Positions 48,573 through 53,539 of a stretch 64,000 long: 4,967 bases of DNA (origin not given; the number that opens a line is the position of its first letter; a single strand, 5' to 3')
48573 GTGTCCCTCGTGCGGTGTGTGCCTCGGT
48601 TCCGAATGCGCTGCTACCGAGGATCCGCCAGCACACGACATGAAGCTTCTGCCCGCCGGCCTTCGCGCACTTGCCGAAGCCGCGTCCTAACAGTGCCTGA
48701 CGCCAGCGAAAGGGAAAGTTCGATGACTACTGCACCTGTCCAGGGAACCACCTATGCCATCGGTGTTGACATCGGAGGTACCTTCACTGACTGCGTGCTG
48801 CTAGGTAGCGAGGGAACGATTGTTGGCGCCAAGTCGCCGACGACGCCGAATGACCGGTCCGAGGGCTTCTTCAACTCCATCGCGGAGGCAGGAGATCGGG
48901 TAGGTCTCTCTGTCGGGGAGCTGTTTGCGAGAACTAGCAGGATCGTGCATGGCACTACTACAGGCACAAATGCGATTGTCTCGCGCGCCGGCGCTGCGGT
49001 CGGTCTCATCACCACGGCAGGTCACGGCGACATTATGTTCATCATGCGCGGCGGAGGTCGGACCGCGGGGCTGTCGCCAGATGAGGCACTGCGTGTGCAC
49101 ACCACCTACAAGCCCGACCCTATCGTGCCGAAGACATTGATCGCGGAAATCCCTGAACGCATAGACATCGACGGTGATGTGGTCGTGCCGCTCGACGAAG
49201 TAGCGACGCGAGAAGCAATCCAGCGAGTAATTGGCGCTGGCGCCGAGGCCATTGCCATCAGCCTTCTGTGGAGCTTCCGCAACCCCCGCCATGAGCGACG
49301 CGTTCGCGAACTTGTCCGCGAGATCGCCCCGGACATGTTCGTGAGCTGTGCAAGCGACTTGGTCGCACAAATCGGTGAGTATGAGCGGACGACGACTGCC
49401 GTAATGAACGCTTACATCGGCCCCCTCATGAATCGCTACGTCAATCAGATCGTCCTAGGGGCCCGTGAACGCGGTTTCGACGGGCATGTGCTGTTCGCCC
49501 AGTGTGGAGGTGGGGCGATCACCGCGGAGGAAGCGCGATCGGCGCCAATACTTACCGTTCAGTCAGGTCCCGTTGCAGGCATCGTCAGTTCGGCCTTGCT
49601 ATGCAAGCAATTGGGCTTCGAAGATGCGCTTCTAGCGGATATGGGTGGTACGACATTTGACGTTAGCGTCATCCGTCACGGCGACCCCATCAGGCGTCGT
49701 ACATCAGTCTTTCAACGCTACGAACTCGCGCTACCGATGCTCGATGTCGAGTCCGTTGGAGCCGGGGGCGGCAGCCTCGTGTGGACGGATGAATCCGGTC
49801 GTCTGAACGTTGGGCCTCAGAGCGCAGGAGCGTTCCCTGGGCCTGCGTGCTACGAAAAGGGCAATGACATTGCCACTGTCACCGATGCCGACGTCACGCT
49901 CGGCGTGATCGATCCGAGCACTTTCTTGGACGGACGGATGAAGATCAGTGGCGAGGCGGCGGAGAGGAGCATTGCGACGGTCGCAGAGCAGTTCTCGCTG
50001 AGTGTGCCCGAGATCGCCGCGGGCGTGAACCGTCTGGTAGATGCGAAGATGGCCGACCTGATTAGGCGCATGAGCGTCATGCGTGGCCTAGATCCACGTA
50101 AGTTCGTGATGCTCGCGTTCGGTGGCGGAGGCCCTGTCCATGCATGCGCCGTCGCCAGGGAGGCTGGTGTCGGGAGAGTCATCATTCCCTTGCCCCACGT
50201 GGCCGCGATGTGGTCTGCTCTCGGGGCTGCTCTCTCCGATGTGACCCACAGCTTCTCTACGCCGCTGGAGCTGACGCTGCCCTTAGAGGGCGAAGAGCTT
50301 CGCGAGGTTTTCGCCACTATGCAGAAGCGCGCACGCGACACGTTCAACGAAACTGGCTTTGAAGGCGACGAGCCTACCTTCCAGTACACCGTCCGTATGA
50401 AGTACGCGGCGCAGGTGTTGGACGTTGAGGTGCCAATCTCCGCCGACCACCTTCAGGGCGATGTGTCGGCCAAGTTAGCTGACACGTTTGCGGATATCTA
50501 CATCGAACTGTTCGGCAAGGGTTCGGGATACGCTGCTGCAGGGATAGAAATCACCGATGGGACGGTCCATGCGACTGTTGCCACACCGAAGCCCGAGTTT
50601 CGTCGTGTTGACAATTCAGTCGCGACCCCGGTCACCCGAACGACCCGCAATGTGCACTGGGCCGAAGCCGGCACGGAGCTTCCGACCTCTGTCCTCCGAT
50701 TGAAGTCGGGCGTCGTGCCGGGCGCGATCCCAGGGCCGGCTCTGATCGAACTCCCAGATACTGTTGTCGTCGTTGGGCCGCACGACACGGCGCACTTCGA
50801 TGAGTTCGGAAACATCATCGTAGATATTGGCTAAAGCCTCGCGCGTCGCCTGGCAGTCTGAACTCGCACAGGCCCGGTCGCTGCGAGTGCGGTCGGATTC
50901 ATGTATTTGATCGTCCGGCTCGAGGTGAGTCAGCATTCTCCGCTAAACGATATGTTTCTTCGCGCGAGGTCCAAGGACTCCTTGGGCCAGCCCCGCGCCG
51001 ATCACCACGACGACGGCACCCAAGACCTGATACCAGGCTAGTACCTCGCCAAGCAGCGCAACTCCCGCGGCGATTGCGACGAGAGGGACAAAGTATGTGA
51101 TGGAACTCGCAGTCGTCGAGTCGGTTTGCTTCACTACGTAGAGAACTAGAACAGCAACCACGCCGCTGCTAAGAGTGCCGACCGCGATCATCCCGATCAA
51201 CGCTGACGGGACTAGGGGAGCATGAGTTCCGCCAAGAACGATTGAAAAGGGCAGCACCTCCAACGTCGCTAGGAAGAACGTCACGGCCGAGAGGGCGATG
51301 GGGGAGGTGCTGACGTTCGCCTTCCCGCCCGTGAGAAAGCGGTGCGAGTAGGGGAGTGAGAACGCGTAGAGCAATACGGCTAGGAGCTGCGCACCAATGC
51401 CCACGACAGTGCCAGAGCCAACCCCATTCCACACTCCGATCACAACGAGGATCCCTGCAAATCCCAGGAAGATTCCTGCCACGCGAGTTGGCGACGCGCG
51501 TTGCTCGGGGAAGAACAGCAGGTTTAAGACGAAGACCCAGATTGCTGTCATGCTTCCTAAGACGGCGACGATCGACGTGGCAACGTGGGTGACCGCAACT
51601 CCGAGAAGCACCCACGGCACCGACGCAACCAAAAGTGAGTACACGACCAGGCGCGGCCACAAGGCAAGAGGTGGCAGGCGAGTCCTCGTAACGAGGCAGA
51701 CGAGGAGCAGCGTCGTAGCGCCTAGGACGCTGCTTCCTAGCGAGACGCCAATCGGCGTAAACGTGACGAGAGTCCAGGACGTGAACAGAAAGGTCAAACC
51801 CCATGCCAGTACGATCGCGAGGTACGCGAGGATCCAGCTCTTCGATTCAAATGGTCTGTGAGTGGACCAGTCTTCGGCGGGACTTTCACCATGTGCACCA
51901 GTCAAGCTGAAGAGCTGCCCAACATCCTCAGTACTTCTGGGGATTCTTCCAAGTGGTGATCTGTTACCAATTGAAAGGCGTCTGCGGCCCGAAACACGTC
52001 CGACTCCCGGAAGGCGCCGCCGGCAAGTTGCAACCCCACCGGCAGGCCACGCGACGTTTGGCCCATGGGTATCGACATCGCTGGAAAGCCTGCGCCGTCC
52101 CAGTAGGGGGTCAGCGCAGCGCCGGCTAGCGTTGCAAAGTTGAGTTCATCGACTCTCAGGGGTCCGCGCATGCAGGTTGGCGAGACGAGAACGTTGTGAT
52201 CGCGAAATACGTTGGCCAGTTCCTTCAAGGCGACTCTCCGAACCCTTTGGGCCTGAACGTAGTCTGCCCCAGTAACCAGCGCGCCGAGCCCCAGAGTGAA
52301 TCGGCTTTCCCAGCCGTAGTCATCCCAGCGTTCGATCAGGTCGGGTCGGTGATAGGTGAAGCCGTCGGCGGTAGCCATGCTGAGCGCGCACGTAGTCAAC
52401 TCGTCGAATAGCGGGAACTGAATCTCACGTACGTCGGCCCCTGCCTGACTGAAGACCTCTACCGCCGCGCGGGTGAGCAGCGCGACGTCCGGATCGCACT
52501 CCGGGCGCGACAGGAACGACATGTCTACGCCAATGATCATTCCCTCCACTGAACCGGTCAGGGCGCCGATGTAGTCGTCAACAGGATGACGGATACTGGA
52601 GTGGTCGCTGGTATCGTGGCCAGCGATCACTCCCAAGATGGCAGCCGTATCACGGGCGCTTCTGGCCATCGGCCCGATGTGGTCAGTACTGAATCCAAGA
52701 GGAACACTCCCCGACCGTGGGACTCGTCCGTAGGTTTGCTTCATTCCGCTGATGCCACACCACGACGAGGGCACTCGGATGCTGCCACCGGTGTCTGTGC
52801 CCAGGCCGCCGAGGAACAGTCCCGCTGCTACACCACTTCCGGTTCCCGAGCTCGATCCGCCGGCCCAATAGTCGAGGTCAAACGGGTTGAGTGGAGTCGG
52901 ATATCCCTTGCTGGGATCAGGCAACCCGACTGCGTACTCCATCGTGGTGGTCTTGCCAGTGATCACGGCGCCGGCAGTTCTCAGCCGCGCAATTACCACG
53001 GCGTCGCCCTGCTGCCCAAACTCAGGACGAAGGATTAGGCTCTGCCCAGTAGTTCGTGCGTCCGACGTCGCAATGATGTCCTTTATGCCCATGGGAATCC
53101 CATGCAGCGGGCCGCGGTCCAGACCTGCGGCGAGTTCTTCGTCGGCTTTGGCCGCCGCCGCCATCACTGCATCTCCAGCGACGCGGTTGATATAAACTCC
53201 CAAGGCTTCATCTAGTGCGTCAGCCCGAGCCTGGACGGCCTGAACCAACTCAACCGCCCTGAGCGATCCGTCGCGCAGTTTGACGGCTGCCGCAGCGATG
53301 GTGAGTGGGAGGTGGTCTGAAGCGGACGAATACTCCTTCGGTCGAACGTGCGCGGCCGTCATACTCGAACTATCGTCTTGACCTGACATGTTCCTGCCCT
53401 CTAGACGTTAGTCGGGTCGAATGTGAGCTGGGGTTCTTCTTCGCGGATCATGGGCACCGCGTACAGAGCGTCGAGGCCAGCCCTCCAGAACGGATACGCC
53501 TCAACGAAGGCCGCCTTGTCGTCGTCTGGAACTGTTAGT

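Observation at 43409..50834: Unusual hydantoinase/acetone-carboxylase-type locus: HyuB-gamma fusion, ABM, second HyuB-gamma fusion, single HyuA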

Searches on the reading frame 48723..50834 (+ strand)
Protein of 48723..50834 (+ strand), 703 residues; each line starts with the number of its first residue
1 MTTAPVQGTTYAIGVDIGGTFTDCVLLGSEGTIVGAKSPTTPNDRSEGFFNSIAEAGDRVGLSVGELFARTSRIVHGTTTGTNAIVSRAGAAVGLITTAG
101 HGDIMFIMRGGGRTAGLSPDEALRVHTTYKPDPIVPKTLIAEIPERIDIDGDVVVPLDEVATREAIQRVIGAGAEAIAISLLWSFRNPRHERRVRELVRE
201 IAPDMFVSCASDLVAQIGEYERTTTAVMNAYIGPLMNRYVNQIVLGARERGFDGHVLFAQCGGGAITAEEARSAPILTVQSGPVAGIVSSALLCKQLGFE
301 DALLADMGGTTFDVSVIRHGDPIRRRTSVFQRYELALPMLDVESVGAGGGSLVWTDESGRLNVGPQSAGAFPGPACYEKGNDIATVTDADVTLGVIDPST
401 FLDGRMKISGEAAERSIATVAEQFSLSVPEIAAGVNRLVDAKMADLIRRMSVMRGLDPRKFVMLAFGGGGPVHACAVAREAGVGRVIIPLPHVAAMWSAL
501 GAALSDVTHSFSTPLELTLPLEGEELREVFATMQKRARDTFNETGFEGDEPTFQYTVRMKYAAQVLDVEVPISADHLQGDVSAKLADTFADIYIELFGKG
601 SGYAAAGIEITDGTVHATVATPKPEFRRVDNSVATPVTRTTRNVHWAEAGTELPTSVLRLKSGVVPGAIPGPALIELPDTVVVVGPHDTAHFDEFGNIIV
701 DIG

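Call 3: search_protein_families(library=pfam, proteins=[window:48723-50834:+], max_evalue=0.01)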
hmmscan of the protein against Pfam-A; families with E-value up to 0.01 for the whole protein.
window:48723-50834:+ (703 aa): 3 families
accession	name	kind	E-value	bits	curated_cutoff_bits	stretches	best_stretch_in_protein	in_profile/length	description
PF01968.24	Hydantoinase_A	-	5e-87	292.3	22.9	1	222-509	1-289/291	Hydantoinase/oxoprolinase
PF05378.19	Hydant_A_N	-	3.6e-42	144.5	25.2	1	13-201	2-175/176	Hydantoinase/oxoprolinase N-terminal region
PF19278.4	Hydant_A_C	-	6.8e-19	68.5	21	1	523-695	11-185/193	Hydantoinase/oxoprolinase C-terminal domain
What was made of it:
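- Checked: HyuA is 48723-50834 and has Hydant_A_N, Hydantoinase_A and Hydant_A_C (call 3).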

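Call 9: search_protein_families(library=ncbifam, proteins=[window:48723-50834:+], max_evalue=0.001)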
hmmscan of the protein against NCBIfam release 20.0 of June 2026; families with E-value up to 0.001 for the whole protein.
window:48723-50834:+ (703 aa): 4 families
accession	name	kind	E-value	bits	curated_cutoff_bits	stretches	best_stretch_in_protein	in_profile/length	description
NF050156.1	CapLactmsAlpCapA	equivalog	1.1e-153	513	1000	1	11-697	1-682/689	caprolactamase subunit alpha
NF042975.2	AcphenoCarb_ApcC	equivalog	3.5e-124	415.6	1500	1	11-699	9-708/733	acetophenone carboxylase subunit gamma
NF042960.1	AcphenoCarb_ApcA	equivalog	5.8e-62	209.9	1250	2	164-698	128-653/658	acetophenone carboxylase subunit alpha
TIGR03123.1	one_C_unchar_1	hypoth_equivalog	4.2e-05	22.9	244.1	0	247-327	80-155/327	probable H4MPT-linked C1 transfer pathway protein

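Call 11: search_solved_structures(query=window:48723-50834:+, max_evalue=0.01)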
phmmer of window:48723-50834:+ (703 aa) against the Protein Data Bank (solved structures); distinct sequences matched with E-value up to 0.01: 6.
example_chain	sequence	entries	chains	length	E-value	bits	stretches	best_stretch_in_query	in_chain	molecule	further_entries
5l9w_B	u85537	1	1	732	1.1e-117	397.5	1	7-700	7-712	Acetophenone carboxylase gamma subunit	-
6yra_A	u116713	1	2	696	2.8e-110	373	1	10-628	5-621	5-oxoprolinase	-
7hk5_A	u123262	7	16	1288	9.3e-100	338.3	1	13-700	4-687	N-methylhydantoinase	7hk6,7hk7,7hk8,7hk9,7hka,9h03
5svb_B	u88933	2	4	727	2.1e-88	300.8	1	11-684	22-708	Acetone carboxylase beta subunit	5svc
5m45_B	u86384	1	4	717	5.2e-88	299.5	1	11-684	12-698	Acetone carboxylase beta subunit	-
5l9w_b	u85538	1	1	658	7.2e-49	170.1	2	162-547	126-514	Acetophenone carboxylase alpha subunit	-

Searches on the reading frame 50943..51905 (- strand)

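Call 12: search_protein_families(library=pfam, proteins=[window:50943-51905:-], max_evalue=0.001)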
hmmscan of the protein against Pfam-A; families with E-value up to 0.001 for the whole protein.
window:50943-51905:- (320 aa): 1 family
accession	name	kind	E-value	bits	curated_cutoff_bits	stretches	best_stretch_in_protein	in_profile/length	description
PF00892.27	EamA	-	1.7e-24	87.1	28.2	2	170-306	4-132/135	EamA-like transporter family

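Call 54: search_protein_families(library=ncbifam, proteins=[window:50943-51905:-], max_evalue=0.00001)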
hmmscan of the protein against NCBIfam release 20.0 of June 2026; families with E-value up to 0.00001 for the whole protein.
window:50943-51905:- (320 aa): 2 families
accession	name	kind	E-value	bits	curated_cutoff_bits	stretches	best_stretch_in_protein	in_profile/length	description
TIGR00950.1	2A78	equivalog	5.4e-11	42.4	230.2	1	35-303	1-262/264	carboxylate/amino acid/amine transporter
NF008432.0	PRK11272.1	equivalog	1.4e-09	37.6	270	1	24-303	11-281/294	drug/metabolite exporter YedA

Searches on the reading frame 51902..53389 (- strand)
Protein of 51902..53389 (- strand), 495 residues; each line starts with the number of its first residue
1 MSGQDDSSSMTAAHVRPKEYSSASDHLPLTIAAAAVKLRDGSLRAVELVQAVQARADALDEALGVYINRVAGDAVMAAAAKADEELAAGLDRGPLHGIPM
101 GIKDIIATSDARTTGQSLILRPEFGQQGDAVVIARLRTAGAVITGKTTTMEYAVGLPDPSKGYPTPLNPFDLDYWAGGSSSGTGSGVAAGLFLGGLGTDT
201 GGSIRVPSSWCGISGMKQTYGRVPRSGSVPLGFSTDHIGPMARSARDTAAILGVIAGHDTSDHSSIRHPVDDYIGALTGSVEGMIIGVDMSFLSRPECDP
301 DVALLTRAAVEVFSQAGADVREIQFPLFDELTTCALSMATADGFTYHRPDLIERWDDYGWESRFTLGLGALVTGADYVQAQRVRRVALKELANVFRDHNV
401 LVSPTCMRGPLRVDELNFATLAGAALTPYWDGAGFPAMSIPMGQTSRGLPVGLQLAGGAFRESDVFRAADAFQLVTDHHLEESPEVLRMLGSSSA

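Call 12: search_protein_families(library=pfam, proteins=[window:51902-53389:-], max_evalue=0.001)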
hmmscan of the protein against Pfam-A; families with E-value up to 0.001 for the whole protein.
window:51902-53389:- (495 aa): 1 family
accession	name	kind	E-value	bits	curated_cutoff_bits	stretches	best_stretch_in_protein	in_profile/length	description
PF01425.27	Amidase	-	1.2e-90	305.2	27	1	47-465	1-444/445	Amidase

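Call 54: search_protein_families(library=ncbifam, proteins=[window:51902-53389:-], max_evalue=0.00001)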
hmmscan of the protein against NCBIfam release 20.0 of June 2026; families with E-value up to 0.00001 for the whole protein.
window:51902-53389:- (495 aa): 26 families (the best 25 are shown)
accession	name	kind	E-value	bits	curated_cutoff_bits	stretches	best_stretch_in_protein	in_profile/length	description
NF006631.0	PRK09201.1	equivalog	6.3e-77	259.3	461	1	29-472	7-451/466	AtzE family amidohydrolase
NF004815.0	PRK06169.1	equivalog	1e-75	255.1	506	1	30-482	11-465/471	amidase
TIGR00132.1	gatA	equivalog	1.1e-75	255.2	481.1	2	40-330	7-291/466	Asp-tRNA(Asn)/Glu-tRNA(Gln) amidotransferase subunit GatA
TIGR02715.1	amido_AtzE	subfamily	7.2e-71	239.5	425.75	1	32-473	3-445/452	AtzE family amidohydrolase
NF005565.0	PRK07235.1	subfamily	7.1e-68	229.5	545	2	86-346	79-338/506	amidase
NF005460.0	PRK07056.1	subfamily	3.5e-67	227.3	447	1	30-474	9-451/457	amidase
NF006006.0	PRK08137.1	equivalog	8.9e-63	212.9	534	2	11-323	16-334/529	amidase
NF005688.0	PRK07488.1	equivalog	1.2e-62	212.4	532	1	27-332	9-296/474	indoleacetamide hydrolase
NF005686.0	PRK07486.1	subfamily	4e-60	203.9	465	1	33-486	18-483/486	amidase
NF005450.0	PRK07042.1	equivalog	5e-57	193.4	458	1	29-478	7-454/464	amidase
NF005687.0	PRK07487.1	subfamily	1.5e-52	179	428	1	33-472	12-452/468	amidase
NF004717.0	PRK06061.1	equivalog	3.6e-52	177.6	498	1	25-479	13-470/483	amidase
NF005300.0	PRK06828.1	subfamily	1.7e-51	175.1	494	2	29-328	13-327/491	amidase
NF006043.0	PRK08186.1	subfamily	5.5e-51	173.7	487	1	28-481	6-453/600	allophanate hydrolase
NF004816.0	PRK06170.1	equivalog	2e-49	168.5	503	1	29-471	12-477/493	amidase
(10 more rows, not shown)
